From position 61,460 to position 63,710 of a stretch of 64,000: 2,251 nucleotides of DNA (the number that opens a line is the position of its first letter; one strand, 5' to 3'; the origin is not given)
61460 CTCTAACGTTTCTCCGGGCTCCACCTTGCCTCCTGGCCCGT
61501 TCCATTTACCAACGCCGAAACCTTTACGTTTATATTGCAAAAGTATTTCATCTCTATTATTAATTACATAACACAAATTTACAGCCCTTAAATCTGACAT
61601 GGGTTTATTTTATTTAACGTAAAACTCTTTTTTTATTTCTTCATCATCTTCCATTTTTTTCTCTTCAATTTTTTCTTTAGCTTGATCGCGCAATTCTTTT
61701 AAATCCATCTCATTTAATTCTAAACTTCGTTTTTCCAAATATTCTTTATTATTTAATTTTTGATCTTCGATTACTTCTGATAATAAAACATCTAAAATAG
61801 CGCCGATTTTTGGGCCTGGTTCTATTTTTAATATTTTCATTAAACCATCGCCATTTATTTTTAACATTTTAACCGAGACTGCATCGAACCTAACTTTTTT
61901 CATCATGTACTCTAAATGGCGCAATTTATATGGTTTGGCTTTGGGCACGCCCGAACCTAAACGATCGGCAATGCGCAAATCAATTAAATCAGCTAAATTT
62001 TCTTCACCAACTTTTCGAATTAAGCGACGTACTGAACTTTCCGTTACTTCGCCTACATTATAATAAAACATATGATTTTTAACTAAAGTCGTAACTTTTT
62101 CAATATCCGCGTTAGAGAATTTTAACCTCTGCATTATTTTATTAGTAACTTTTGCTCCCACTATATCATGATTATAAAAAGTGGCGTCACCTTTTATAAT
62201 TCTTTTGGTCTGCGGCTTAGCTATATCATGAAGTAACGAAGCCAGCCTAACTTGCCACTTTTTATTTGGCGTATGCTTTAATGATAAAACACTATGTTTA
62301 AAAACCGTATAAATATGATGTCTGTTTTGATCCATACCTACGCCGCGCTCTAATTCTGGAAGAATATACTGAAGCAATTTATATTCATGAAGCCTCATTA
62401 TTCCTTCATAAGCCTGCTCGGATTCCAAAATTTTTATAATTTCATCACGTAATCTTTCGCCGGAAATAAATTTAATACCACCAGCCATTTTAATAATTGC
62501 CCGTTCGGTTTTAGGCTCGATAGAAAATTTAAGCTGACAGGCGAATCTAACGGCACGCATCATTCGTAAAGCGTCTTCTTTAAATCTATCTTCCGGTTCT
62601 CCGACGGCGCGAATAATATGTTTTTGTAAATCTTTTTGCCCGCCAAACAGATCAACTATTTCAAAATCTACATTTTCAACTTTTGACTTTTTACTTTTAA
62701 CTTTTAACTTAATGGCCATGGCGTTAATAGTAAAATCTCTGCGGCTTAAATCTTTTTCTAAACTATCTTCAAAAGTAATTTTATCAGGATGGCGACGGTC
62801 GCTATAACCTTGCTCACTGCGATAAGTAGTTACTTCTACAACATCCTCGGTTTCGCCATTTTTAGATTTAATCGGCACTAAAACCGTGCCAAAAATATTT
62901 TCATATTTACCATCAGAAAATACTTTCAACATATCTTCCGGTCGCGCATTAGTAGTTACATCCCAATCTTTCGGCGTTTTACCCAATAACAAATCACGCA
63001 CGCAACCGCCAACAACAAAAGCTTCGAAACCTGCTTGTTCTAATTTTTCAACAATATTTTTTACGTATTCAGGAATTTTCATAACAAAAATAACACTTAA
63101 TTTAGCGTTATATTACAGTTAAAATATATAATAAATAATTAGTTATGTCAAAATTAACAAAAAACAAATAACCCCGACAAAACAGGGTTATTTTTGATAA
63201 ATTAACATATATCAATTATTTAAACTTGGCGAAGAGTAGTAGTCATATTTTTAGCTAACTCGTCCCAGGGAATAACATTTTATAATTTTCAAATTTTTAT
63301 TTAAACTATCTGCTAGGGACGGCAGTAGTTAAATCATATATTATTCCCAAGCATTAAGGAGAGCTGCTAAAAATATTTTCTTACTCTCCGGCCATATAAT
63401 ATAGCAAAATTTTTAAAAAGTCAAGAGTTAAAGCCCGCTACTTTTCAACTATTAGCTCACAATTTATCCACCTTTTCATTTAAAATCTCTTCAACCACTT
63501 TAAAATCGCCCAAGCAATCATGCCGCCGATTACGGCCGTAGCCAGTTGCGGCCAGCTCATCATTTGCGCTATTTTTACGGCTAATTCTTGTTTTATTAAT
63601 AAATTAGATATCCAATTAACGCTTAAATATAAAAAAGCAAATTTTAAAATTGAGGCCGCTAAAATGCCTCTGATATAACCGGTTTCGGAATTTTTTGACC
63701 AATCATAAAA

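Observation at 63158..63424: Stand-alone, promoter- and terminator-bounded rod-shaped sRNA candidate (6S-like) between a transporter gene and cca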

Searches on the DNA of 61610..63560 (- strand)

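Call 5: search_rna_families(source=window, start=63000, end=63560, threshold=evalue, max_evalue=10, show_alignments=4)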
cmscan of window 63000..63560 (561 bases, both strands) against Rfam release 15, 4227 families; matches with E-value up to 10: 9.
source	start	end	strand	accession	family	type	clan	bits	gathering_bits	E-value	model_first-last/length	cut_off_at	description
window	63132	63197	-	RF01770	rimP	Cis-reg; leader;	-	23.9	47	0.14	28-102/102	no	Gammaprotebacteria rimP leader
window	63265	63351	-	RF01287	snoR27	Gene; snRNA; snoRNA; CD-box;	CL00079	20.4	41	2.2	1-94/94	no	Small nucleolar RNA snoR27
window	63251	63360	+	RF02073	STnc260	Gene; sRNA;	-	20.1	100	1.8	1-176/176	no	Salmonella enterica sRNA STnc260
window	63253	63344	-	RF00063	SscA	Gene;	-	19.3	60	1.3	1-96/96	no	SscA RNA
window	63141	63252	+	RF01770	rimP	Cis-reg; leader;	-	18.9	47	1.7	1-102/102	no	Gammaprotebacteria rimP leader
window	63158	63237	-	RF01772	rnk_pseudo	Cis-reg; leader;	-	15.3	55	6.7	1-108/108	no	Pseudomonas rnk leader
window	63003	63120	-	RF01385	isrA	Gene; sRNA;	-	12.1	51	5.2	1-129/129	no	isrA Hfq binding RNA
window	63363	63419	+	RF02350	psRNA6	Gene; sRNA;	-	11.3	60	0.95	1-333/333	no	Nitrosomonas sRNA psRNA6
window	63159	63277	-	RF02637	EF0408_EF0409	Gene; sRNA;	-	9.4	440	6.6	1-412/412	no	Enterococcus sRNA EF0408_EF0409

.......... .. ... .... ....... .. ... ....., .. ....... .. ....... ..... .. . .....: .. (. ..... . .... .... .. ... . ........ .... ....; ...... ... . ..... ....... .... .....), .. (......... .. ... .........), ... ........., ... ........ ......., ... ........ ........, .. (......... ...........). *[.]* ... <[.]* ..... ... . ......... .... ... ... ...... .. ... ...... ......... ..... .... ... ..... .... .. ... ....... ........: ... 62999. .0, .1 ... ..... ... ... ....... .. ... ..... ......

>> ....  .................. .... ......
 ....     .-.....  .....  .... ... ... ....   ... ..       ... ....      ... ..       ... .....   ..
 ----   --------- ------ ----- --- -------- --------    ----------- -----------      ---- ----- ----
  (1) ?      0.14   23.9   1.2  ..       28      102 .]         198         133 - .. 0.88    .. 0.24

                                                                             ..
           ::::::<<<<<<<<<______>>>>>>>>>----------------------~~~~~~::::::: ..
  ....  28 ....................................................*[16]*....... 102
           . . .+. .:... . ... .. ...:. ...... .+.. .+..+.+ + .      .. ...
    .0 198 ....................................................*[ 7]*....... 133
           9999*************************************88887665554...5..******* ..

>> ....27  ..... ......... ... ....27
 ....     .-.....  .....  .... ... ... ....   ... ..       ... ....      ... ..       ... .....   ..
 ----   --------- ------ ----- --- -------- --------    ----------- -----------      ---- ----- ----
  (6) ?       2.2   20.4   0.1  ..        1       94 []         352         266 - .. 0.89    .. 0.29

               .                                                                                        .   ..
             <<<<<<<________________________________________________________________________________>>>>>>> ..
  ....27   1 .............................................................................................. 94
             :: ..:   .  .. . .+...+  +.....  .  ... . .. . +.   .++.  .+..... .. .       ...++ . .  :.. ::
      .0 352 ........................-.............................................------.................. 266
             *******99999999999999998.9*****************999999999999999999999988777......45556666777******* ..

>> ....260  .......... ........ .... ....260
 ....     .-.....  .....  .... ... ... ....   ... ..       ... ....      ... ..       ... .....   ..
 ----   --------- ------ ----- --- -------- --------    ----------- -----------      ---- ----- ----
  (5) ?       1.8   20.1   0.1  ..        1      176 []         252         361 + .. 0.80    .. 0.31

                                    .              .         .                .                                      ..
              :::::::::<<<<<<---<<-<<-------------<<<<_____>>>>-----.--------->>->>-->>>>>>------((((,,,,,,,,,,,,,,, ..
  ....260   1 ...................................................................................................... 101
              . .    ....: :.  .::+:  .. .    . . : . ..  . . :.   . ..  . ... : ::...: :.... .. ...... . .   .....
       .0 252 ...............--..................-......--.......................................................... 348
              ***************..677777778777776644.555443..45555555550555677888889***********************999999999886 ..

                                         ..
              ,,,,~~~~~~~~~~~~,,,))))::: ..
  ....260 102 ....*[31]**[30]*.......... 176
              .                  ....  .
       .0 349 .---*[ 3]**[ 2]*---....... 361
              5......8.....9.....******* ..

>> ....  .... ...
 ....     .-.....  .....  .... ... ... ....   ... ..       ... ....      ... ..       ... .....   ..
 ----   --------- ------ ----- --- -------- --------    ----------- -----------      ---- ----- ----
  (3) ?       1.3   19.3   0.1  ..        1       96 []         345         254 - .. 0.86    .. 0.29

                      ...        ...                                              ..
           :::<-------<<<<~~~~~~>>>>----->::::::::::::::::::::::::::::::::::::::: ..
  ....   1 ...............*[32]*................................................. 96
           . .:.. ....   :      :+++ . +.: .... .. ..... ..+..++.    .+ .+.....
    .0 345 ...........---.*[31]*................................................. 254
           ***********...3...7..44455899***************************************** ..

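Call 40: search_rna_families(source=L132, start=2480, end=2780, threshold=evalue, max_evalue=10)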
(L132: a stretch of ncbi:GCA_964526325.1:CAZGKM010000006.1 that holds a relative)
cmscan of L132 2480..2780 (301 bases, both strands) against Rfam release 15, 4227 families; matches with E-value up to 10: 20.
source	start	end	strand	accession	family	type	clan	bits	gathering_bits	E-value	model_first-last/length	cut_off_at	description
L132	2697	2757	-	RF01770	rimP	Cis-reg; leader;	-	28.6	47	0.0073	29-102/102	no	Gammaprotebacteria rimP leader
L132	2706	2768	+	RF01770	rimP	Cis-reg; leader;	-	26.1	47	0.025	1-102/102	no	Gammaprotebacteria rimP leader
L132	2704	2758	+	RF02495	ohsC_RNA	Gene; antitoxin;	-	22.1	50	0.35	1-77/77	no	Oppression of Hydrophobic ORF by sRNA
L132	2698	2767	-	RF02434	SpF39_sRNA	Gene; sRNA;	-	21.6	60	1.9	1-109/109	no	Streptococcus sRNA SpF39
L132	2655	2759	+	RF00616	LhrC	Gene; sRNA;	CL00114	21.3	110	0.51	1-111/111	no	Listeria LhrC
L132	2716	2780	-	RF00121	MicC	Gene; sRNA;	-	20.7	90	0.72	57-123/123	5'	MicC RNA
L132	2726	2774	-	RF01601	plasmodium_snoR26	Gene; snRNA; snoRNA; CD-box;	-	20.2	50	4.4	1-160/160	no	small nucleolar RNA snoR26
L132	2705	2772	+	RF02621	BSnc120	Gene; sRNA;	-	18.6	114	0.12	1-88/88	no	Brucella sRNA 120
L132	2628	2718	-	RF01213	snoR103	Gene; snRNA; snoRNA; HACA-box;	-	18.2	50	2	1-106/106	no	Small nucleolar RNA snoR103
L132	2710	2761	-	RF02351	psRNA14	Gene; sRNA;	-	17.7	60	1.7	1-84/84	no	Proteobacteria sRNA psRNA14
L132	2721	2780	-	RF02073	STnc260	Gene; sRNA;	-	17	100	3.9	97-176/176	5'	Salmonella enterica sRNA STnc260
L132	2712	2759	-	RF00007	U12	Gene; snRNA; splicing;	CL00006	16.4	53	0.39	24-71/151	no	U12 minor spliceosomal RNA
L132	2724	2780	-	RF00513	Trp_leader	Cis-reg; leader;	-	16.2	41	0.9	44-100/100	5'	Tryptophan operon leader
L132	2705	2768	+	RF02732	JA04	Gene; sRNA;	-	16.2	81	9.3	1-81/81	no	Aggregatibacter sRNA JA04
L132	2724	2780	-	RF00514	His_leader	Cis-reg; leader;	-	16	49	2.4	62-126/126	5'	Histidine operon leader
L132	2695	2753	+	RF02384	FasX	Gene; sRNA;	-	15.8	100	2.1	1-205/205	no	FasX small RNA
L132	2717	2780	-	RF02058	STnc400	Gene;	-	15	80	2.2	59-125/125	5'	Gammaproteobacterial sRNA STnc400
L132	2724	2761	-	RF00125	IS128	Gene; sRNA;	-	14.6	80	1.1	160-198/209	no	IS128 RNA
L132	2722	2759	+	RF03729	mir-2363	Gene; miRNA;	-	14.4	90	9.1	1-72/72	no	mir-2363 microRNA precursor family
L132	2521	2649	-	RF01245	snR9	Gene; snRNA; snoRNA; HACA-box;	CL00036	13.9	58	9.2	1-187/187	no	Small nucleolar RNA snR9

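Call 41: search_rna_families(source=L134, start=2640, end=2940, threshold=evalue, max_evalue=10)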
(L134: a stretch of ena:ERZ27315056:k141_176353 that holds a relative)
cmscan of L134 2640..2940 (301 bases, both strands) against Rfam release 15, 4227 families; matches with E-value up to 10: 16.
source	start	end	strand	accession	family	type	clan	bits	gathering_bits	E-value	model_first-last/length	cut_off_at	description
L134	2862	2920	-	RF02589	Spy779816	Gene; sRNA;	-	24.9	67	0.044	1-88/88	no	S. pyogenes small RNA 779816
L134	2878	2940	-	RF02362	Yfr10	Gene; sRNA;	-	23.7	43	0.19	13-78/78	5'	Cyanobacterial functional RNA 10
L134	2861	2920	-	RF01770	rimP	Cis-reg; leader;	-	22.9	47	0.12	30-102/102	no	Gammaprotebacteria rimP leader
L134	2884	2940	-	RF02073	STnc260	Gene; sRNA;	-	21.1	100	0.59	116-176/176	5'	Salmonella enterica sRNA STnc260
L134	2892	2933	+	RF01770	rimP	Cis-reg; leader;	-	18.5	47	1.1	34-99/102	no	Gammaprotebacteria rimP leader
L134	2888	2940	-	RF02891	AgrB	Gene; antisense;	-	17.7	40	1.3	21-84/84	5'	ArsR-gov region gene B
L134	2875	2930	-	RF03665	MIR4359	Gene; miRNA;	-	16.8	75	2.1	1-67/67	no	MIR4359 microRNA precursor family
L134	2843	2922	-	RF02900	AaHKsRNA82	Gene; sRNA;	-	16.4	51.4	7.2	1-81/81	no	Aggregatibacter sRNA 82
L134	2760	2788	+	RF01352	CRISPR-DR43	Gene; CRISPR;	CL00014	16.1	35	5.9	1-29/29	no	CRISPR RNA direct repeat element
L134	2848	2925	-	RF02351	psRNA14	Gene; sRNA;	-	15.4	60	5.6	1-84/84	no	Proteobacteria sRNA psRNA14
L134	2851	2920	-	RF02077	STnc220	Gene; sRNA;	-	15.4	60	6.3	1-79/79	no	Salmonella enterica sRNA STnc220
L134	2822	2925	+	RF01480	rli52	Cis-reg;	-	15.3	70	10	1-95/95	no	Listeria sRNA rli52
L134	2872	2940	-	RF02550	RnaG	Gene; sRNA;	-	14.3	153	8.6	49-120/120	5'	RnaG sRNA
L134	2887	2923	-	RF00125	IS128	Gene; sRNA;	-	13.7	80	1.7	162-198/209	no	IS128 RNA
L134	2825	2918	+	RF02607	AbsR25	Gene; sRNA;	-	13.7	47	6.1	1-164/164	no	Acinetobacter sRNA 25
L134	2878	2921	+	RF00125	IS128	Gene; sRNA;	-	13.5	80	1.9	153-198/209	no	IS128 RNA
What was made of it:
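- On 6S RNA: None at E <= 10 with lax filters on the window, L132 or L134 RNA regions (calls 5, 40, 41).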

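Call 53: build_rna_model(alignment_id=A7)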
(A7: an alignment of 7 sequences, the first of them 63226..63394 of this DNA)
Model R1 built from alignment A7 (7 sequences, 181 columns); structure: RNAalifold consensus.
model positions 166; base pairs 52; branch points 0; effective number of sequences 1.17; information 0.59 bits per position. Calibrated on 0.2 Mb of random sequence (short: E-values are rough).
structure used (alignment columns):
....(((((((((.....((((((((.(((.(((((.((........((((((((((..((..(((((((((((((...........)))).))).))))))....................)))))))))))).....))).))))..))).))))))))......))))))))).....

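Call 54: search_with_rna_model(model_id=R1, source=window, max_evalue=10)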
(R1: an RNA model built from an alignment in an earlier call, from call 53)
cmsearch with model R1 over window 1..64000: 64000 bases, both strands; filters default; matches with E-value up to 10: 17.
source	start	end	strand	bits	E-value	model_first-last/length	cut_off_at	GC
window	63226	63394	-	174.1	3.6e-42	1-166/166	no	0.34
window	63226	63394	+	24.8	0.00042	1-166/166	no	0.34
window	35386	35475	-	14.7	0.16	1-166/166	no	0.3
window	32670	32753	+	14.3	0.2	41-126/166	no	0.32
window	23604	23664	+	13.3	0.35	1-166/166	no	0.23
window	13672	13741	-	12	0.77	50-120/166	no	0.26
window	53930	53975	-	11.9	0.81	60-106/166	no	0.22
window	2770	2810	+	10.8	1.5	1-166/166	no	0.22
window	32940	32980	-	10.5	1.8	60-99/166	no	0.2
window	17819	17872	+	10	2.4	33-132/166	no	0.17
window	33685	33731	-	10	2.5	49-121/166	no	0.19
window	54282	54382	+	9.2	4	1-166/166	no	0.26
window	30373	30488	+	9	4.4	1-166/166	no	0.27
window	22930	22960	-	8.9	4.6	1-166/166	no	0.26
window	33170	33229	-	8.5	5.8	1-166/166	no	0.22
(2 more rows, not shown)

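Call 55: search_with_rna_model(model_id=R1, sources=[L001, L002, L003, L004, L005, L006, L007, L008, L009, L010, L011, L012, L013, L014, L015, L016, L017, L018, L019, L020, L021, L022, L023, L024, L025, L026, L027, L028, L029, L030, L031, L032, L033, L034, L035, L036, L037, L038, L039, L040, L041, L042, L043, L044, L045, L046, L047, L048, L049, L050, L051, L052, L053, L054, L055, L056, L057, L058, L059, L060, L061, L062, L063, L064, L065, L066, L067, L068, L069, L070, L071, L072, L073, L074, L075, L076, L077, L078, L079, L080, L129, L130, L131, L132, L133, L134, L135, L137, L138], max_evalue=1)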
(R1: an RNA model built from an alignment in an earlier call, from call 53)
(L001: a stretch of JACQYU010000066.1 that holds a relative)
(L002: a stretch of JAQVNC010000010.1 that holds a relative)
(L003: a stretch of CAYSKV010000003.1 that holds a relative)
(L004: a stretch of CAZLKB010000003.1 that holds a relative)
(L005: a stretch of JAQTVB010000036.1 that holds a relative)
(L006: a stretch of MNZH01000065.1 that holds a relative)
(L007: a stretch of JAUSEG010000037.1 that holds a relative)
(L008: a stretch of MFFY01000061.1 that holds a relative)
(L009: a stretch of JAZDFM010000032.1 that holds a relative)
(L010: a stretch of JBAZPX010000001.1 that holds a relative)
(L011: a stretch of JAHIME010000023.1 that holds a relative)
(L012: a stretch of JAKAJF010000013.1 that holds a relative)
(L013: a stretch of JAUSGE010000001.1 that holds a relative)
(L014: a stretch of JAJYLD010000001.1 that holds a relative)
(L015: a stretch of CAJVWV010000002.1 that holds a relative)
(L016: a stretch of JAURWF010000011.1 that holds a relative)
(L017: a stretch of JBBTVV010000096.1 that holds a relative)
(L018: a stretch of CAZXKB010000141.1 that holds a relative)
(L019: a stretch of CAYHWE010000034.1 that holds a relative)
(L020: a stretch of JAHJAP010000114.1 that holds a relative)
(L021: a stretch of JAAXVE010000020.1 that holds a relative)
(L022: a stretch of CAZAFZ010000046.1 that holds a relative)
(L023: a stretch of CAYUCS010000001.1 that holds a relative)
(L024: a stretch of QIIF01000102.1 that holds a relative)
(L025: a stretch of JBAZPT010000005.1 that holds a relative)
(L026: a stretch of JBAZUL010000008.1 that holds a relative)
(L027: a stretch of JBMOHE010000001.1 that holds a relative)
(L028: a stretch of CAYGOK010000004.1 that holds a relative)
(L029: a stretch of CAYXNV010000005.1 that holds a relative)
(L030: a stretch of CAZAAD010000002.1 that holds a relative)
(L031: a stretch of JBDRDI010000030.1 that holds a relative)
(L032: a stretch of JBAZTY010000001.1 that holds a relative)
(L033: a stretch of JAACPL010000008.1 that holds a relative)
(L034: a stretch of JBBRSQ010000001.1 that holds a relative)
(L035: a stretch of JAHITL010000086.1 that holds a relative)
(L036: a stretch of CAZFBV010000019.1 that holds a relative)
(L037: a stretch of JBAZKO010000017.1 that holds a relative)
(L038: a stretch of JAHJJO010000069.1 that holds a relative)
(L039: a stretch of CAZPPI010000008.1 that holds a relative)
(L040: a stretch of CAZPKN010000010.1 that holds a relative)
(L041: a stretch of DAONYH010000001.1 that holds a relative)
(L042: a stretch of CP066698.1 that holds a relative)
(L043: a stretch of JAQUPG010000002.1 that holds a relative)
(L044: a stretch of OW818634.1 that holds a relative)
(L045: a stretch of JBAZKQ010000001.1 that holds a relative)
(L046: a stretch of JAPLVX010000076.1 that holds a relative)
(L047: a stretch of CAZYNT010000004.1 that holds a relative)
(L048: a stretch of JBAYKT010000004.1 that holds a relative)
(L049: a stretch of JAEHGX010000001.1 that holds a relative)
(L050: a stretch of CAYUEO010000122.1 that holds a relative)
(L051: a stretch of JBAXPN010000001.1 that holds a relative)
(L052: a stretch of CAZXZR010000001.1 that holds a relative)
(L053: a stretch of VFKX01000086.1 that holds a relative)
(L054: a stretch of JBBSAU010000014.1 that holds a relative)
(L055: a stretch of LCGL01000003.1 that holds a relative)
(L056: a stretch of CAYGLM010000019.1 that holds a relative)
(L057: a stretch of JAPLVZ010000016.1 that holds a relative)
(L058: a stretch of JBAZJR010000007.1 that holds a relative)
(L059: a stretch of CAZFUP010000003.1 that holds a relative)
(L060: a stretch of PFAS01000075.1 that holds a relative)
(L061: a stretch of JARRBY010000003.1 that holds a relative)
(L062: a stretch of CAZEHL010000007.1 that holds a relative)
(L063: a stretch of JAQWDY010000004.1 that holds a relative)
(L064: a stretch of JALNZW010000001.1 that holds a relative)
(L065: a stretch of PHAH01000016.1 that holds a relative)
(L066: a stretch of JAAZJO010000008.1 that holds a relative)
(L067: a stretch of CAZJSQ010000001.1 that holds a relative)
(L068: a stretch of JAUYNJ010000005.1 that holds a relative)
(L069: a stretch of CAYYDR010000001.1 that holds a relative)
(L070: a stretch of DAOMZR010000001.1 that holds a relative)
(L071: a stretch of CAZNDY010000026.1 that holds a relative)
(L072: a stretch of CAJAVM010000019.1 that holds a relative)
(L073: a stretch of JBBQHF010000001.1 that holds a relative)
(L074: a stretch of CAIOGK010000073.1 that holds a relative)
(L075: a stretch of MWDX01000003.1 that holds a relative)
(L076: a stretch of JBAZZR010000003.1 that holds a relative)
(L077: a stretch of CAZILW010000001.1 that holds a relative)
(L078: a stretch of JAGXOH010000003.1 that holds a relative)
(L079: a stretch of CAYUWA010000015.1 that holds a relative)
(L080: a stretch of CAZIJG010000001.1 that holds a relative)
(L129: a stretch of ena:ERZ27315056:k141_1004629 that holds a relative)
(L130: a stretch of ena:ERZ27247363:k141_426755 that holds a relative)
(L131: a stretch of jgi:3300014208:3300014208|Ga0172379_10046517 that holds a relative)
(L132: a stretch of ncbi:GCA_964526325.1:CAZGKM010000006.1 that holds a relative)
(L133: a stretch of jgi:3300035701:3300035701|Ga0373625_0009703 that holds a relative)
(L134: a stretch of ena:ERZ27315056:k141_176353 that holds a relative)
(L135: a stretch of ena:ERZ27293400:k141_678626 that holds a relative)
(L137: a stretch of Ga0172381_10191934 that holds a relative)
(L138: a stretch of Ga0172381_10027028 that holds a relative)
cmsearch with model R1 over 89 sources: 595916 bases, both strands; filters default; matches with E-value up to 1: 20.
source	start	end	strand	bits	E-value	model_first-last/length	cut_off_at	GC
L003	2691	2857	+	181.7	3.8e-43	1-166/166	no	0.31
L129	2605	2771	+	173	6.3e-41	1-166/166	no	0.27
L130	2682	2849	+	167.7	1.4e-39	1-166/166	no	0.32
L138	900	1067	-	167.7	1.4e-39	1-166/166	no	0.32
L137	963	1128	+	161.8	4.6e-38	1-166/166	no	0.31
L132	2524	2692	+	146.7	3.2e-34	1-166/166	no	0.34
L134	2683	2856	+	140.4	1.3e-32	1-166/166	no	0.3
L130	2682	2849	-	23.7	0.0073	1-166/166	no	0.32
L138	900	1067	+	23.7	0.0073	1-166/166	no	0.32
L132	2524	2692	-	21.8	0.023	1-166/166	no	0.34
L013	1069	1262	-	20.4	0.05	1-166/166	no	0.35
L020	2433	2658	+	18.6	0.15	1-166/166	no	0.34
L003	2689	2857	-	17.8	0.23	1-166/166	no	0.31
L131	1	23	+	17.4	0.3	144-166/166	5'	0.43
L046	274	389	-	16.2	0.62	1-166/166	no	0.21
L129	2603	2771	-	16.1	0.64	1-166/166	no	0.27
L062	2849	2936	-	15.8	0.76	1-166/166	no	0.5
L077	4512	4574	-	15.8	0.76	53-117/166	no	0.25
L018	2447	2636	+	15.8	0.77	1-166/166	no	0.34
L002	5661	5769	+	15.6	0.86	1-166/166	no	0.36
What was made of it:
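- Single copy in the window and in 0.6 Mb of related loci (calls 54, 55).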
